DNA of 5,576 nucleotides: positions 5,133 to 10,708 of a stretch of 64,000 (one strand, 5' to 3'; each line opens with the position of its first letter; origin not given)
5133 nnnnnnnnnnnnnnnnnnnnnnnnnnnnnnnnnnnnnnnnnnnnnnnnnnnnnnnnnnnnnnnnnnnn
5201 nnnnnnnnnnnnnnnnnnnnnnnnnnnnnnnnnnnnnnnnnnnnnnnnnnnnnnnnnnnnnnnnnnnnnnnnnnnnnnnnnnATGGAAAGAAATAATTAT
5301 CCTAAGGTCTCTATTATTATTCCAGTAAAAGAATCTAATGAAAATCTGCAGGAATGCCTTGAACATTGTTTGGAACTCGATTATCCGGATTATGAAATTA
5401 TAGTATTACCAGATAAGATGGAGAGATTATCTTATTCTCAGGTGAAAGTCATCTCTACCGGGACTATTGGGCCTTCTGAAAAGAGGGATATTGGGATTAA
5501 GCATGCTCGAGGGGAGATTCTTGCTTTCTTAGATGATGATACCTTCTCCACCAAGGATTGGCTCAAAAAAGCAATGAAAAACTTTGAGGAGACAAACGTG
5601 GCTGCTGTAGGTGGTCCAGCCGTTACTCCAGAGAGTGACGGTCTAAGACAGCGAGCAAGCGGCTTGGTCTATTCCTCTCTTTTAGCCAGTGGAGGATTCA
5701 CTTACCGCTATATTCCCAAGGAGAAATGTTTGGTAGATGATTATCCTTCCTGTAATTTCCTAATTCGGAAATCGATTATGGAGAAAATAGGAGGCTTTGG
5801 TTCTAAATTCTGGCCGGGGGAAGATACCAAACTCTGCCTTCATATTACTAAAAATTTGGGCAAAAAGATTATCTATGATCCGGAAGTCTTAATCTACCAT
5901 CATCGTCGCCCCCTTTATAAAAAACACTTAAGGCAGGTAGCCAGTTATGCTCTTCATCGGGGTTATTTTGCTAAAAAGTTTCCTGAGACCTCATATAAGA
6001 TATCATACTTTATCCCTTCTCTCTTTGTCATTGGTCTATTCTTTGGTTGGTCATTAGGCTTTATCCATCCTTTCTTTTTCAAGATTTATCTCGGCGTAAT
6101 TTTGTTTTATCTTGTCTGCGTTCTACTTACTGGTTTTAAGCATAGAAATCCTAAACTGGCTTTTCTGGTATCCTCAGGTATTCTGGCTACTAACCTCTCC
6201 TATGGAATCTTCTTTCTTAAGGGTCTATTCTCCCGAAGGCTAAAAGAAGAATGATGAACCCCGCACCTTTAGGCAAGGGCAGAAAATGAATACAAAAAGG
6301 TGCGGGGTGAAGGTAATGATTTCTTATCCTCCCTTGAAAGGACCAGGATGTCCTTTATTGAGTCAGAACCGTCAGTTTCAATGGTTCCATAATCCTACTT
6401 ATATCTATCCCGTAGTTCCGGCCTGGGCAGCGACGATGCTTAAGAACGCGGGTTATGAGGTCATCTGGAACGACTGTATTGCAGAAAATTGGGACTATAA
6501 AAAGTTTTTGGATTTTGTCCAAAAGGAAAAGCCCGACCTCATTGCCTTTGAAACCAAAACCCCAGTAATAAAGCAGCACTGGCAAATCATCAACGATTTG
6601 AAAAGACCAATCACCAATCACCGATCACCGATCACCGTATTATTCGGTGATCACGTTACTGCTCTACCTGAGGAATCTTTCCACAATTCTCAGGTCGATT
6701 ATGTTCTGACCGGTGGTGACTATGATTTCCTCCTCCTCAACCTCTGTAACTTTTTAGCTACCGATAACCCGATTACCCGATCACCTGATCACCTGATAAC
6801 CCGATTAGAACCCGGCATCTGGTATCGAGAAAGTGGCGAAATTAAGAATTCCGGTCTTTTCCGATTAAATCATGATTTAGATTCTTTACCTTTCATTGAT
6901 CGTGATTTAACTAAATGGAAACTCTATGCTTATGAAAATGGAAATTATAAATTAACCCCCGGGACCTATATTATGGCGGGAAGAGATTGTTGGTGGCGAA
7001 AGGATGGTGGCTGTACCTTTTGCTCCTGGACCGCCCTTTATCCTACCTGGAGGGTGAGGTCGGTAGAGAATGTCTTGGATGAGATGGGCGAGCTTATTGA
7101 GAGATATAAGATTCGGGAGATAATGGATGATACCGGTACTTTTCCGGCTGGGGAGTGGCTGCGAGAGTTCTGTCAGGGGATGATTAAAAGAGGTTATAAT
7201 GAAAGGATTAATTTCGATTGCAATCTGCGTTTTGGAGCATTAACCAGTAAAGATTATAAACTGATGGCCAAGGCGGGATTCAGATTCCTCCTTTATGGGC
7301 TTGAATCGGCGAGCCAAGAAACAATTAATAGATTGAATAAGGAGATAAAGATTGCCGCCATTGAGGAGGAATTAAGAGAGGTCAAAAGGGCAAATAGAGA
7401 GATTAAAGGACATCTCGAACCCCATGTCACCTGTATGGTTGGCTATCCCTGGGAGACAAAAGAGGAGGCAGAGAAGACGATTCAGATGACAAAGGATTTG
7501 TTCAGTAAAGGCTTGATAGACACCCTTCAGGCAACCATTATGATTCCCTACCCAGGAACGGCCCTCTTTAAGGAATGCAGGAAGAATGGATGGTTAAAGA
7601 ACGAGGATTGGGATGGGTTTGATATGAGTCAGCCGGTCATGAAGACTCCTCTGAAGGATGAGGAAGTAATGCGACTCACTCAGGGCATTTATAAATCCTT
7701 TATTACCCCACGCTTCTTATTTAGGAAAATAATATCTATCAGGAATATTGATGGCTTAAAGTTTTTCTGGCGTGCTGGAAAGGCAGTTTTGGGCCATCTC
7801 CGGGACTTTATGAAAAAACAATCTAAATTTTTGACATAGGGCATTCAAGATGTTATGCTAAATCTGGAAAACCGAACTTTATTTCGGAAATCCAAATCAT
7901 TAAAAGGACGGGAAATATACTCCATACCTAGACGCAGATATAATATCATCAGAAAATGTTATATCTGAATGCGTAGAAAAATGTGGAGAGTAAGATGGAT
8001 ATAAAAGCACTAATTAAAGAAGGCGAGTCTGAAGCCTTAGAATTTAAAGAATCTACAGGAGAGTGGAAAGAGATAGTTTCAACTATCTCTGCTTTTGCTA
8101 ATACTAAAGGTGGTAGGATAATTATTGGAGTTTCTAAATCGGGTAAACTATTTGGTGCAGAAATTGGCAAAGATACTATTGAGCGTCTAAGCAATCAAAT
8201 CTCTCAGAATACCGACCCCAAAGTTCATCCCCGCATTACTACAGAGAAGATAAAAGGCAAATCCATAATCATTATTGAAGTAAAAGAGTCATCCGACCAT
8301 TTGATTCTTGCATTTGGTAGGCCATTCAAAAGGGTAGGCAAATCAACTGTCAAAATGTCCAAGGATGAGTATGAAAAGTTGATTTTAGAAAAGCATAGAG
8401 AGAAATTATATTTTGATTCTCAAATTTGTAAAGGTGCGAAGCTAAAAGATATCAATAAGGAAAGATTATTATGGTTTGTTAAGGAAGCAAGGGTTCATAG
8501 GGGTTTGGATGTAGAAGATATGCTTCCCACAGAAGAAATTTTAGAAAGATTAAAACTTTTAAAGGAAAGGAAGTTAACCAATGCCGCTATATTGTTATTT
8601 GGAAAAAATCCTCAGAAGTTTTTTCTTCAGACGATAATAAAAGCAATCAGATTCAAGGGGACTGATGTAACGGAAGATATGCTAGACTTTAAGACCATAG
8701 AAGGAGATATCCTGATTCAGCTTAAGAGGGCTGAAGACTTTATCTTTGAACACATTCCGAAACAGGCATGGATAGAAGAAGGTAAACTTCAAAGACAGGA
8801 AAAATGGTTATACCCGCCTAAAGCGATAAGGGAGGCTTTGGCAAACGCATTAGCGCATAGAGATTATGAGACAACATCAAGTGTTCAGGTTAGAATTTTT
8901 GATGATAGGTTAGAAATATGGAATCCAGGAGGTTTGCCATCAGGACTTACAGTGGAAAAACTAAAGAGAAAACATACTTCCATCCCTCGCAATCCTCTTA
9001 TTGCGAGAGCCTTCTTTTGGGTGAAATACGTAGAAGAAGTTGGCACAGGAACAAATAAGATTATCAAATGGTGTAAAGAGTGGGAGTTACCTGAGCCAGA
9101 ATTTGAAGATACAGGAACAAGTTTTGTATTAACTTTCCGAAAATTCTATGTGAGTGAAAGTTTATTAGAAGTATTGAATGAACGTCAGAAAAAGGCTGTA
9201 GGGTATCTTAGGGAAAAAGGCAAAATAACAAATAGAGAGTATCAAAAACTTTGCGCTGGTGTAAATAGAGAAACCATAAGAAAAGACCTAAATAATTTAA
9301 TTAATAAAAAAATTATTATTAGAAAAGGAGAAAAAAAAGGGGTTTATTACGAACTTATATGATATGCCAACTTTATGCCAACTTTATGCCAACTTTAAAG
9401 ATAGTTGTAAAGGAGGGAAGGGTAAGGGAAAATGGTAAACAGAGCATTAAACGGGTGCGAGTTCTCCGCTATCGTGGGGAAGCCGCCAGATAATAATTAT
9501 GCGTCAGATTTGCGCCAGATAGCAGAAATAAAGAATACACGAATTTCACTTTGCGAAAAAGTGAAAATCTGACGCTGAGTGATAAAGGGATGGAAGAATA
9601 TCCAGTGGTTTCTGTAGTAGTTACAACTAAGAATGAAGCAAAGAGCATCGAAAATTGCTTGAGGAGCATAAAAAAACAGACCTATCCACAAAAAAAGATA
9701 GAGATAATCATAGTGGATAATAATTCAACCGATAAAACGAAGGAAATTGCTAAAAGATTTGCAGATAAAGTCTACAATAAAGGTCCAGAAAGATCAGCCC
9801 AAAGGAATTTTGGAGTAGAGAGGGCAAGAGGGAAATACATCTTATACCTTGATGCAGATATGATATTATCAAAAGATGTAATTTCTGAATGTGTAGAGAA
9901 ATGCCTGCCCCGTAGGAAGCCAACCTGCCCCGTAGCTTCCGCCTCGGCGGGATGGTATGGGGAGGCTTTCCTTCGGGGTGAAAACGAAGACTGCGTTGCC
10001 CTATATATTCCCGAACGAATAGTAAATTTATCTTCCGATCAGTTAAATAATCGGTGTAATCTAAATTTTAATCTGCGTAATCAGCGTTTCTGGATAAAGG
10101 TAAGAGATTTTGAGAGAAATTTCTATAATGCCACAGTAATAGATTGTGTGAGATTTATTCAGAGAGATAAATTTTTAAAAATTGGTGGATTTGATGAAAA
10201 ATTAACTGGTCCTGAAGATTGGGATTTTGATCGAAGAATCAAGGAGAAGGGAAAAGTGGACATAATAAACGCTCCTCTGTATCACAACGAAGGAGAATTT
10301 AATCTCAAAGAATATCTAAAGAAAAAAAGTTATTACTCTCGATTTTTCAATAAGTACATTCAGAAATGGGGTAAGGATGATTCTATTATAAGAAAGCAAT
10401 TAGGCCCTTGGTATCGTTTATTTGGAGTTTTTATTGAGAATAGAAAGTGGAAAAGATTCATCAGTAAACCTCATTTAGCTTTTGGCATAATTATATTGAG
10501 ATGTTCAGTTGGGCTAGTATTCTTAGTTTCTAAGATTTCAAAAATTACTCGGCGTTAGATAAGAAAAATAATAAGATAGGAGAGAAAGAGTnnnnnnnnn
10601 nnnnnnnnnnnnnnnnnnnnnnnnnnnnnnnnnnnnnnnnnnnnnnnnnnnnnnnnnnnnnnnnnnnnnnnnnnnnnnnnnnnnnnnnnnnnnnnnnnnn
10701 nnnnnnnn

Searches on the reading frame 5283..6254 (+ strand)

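Call 57: search_protein_families(library=pfam, proteins=[window:5283-6254:+], max_evalue=0.00001)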
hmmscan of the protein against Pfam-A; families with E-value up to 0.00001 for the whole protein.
window:5283-6254:+ (323 aa): 4 families
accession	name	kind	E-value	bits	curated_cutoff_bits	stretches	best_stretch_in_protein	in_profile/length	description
PF00535.33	Glycos_transf_2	-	1.1e-22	81.1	23.3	1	10-170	1-168/168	Glycosyl transferase family 2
PF13641.12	Glyco_tranf_2_3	-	1e-11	45.7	27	1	7-218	1-223/230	Glycosyltransferase like family 2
PF10111.15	Glyco_tranf_2_2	-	2e-08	34.5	27.3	1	59-212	65-223/276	Glycosyltransferase like family 2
PF13632.12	Glyco_trans_2_3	-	2.3e-08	34.5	27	1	81-279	3-195/198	Glycosyl transferase family group 2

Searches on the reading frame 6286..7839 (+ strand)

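Call 57: search_protein_families(library=pfam, proteins=[window:6286-7839:+], max_evalue=0.00001)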
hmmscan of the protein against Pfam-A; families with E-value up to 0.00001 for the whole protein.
window:6286-7839:+ (517 aa): 2 families
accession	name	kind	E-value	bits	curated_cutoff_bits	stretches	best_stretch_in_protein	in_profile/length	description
PF04055.27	Radical_SAM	-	1.7e-11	45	29.5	1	241-401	9-165/166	Radical SAM superfamily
PF02310.24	B12-binding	-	1.4e-07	31.8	32.1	1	47-142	19-110/121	B12 binding domain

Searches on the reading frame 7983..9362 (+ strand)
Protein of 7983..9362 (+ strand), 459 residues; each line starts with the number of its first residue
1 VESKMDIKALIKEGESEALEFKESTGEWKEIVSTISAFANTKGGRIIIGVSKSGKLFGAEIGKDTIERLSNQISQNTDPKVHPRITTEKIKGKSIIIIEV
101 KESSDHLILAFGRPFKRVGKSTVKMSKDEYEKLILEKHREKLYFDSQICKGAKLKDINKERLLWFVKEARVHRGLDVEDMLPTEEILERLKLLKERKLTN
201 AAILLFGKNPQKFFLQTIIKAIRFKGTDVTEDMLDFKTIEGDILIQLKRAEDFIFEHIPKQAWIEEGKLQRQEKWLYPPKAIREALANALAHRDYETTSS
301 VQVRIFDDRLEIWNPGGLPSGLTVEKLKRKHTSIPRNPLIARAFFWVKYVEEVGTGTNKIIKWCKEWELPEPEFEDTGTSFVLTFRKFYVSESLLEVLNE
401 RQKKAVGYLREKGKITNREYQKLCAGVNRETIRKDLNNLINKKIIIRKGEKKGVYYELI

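Call 57: search_protein_families(library=pfam, proteins=[window:7983-9362:+], max_evalue=0.00001)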
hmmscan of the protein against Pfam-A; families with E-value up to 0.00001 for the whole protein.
window:7983-9362:+ (459 aa): 2 families
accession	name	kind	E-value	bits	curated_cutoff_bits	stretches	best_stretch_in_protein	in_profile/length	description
PF13749.12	HATPase_c_4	-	2.3e-26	92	26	1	299-385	2-89/89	Putative ATP-dependent DNA helicase recG C-terminal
PF04326.19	SLFN_AlbA_2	-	1.1e-24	87.6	25.3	1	15-126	1-118/118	Schlafen, AlbA_2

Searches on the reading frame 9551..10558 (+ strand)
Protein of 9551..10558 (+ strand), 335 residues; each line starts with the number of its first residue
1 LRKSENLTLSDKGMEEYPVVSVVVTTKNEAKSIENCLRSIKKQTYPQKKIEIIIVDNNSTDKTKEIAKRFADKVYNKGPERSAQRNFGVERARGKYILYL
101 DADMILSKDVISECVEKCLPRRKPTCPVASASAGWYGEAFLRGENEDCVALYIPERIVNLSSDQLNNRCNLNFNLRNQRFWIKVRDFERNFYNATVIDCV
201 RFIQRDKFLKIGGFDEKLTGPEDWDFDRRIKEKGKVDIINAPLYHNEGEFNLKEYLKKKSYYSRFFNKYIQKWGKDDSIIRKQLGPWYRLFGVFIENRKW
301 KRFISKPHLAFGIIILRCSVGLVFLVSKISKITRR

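Call 57: search_protein_families(library=pfam, proteins=[window:9551-10558:+], max_evalue=0.00001)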
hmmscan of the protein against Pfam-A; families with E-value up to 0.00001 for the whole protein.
window:9551-10558:+ (335 aa): 3 families
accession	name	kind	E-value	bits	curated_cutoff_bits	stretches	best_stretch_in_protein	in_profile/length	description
PF00535.33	Glycos_transf_2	-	8.8e-27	94.5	23.3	1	21-117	1-102/168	Glycosyl transferase family 2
PF10111.15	Glyco_tranf_2_2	-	5.5e-17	62.6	27.3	1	21-113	1-101/276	Glycosyltransferase like family 2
PF13641.12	Glyco_tranf_2_3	-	6.2e-08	33.4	27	1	19-115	2-108/230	Glycosyltransferase like family 2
